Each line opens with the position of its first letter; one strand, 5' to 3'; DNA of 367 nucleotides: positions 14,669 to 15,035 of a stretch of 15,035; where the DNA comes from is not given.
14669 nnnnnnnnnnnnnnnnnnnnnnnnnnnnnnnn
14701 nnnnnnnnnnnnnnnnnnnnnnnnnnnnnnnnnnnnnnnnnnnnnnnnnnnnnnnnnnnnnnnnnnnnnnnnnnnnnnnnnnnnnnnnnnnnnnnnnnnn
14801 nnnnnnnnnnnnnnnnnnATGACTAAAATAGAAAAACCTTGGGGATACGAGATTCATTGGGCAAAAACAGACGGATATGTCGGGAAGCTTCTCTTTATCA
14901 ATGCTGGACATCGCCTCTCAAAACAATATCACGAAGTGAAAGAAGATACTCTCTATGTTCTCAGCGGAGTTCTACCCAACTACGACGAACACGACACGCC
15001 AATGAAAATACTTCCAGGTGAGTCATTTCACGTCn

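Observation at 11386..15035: Split ADP-heptose-type activation module with no GmhA, containing two proteins of unknown function and flanked by cupins and an RmlB-like dehydratase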

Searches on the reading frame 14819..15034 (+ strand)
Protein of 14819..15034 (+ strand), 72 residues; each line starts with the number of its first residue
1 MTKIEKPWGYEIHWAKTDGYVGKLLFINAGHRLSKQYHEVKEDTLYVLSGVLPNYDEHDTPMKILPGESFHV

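Call 15: search_protein_families(library=pfam, proteins=[window:14819-15034:+], max_evalue=1)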
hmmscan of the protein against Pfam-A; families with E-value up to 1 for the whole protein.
window:14819-15034:+ (72 aa): 1 family
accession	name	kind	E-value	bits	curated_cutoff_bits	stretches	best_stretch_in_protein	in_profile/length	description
PF01050.24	MannoseP_isomer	-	0.052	14.2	23.6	1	3-52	11-60/116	Mannose-6-phosphate isomerase C-terminal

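Call 91: search_dna_similar(query=window:14819-15034:+, collection=phages, mode=protein, max_rows=25, max_evalue=0.001)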
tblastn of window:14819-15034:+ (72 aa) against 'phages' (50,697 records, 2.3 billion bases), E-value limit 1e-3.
Records with a match: 35; places in all: 35; records where one place covers at least 80% of the query: 30.
Best place of each record, by identity: <60% 35.
By first word of the organism name: Synechococcus 23; Prochlorococcus 6; Marine 5; Cyanophage 1.
By host as written in the record: Synechococcus sp. 9; - 6; Synechococcus sp. WH8102 3; Synechococcus sp. WH8109 3; Synechococcus sp. WH8017 2; Synechococcus str. WH8109 2; Prochlorococcus sp. MIT9515 2; Synechococcus sp. WH7803 2; and 4 more.
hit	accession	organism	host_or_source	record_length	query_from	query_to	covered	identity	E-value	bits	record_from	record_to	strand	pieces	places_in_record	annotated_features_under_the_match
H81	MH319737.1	Marine virus AG-345-E08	single cell amplified by WGA-X; seawater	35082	4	72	96%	42.7%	3e-10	59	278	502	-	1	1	record has no annotation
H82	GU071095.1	Synechococcus phage S-SM2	Synechococcus sp. WH8017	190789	4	72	96%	42.7%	3e-9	56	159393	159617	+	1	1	putative nucleotidyltransferase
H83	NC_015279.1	Synechococcus phage S-SM2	Synechococcus sp. WH8017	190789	4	72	96%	42.7%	3e-9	56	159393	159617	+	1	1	cysteine dioxygenase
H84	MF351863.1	Synechococcus phage Bellamy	Synechococcus str. WH8109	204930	6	72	93%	43.8%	3e-8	54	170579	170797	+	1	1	216: hypothetical protein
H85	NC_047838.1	Synechococcus phage Bellamy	Synechococcus str. WH8109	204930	6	72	93%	43.8%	3e-8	54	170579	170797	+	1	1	216: cysteine dioxygenase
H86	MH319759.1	Marine virus AG-345-O18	single cell amplified by WGA-X; seawater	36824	4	72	96%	41.3%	8e-9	55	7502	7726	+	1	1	record has no annotation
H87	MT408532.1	Synechococcus phage SynMITS9220M01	Synechococcus sp. MIT S9220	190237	6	72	93%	41.1%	4e-8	53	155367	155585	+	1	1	putative nucleotidyltransferase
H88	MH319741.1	Marine virus AG-345-E15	single cell amplified by WGA-X; seawater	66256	6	72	93%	41.1%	8e-8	52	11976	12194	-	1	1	record has no annotation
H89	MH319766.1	Marine virus AG-345-P14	single cell amplified by WGA-X; seawater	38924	1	52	72%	50.0%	4e-9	56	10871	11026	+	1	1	record has no annotation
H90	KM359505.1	Prochlorococcus phage P-TIM68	Prochlorococcus sp. MIT9515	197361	4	72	96%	37.3%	3e-7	50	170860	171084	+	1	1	putative nucleotidyltransferase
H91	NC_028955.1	Prochlorococcus phage P-TIM68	Prochlorococcus sp. MIT9515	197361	4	72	96%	37.3%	3e-7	50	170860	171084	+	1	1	cysteine dioxygenase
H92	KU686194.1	Synechococcus phage S-CAM1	Synechococcus sp.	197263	4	72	96%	36.8%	5e-6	47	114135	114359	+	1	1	putative nucleotidyltransferase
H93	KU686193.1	Synechococcus phage S-CAM1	Synechococcus sp.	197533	4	72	96%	36.8%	5e-6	47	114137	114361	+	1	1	putative nucleotidyltransferase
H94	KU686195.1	Synechococcus phage S-CAM1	Synechococcus sp.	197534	4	72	96%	36.8%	5e-6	47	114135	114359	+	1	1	putative nucleotidyltransferase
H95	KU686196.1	Synechococcus phage S-CAM1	Synechococcus sp.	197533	4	72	96%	36.8%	5e-6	47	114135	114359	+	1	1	putative nucleotidyltransferase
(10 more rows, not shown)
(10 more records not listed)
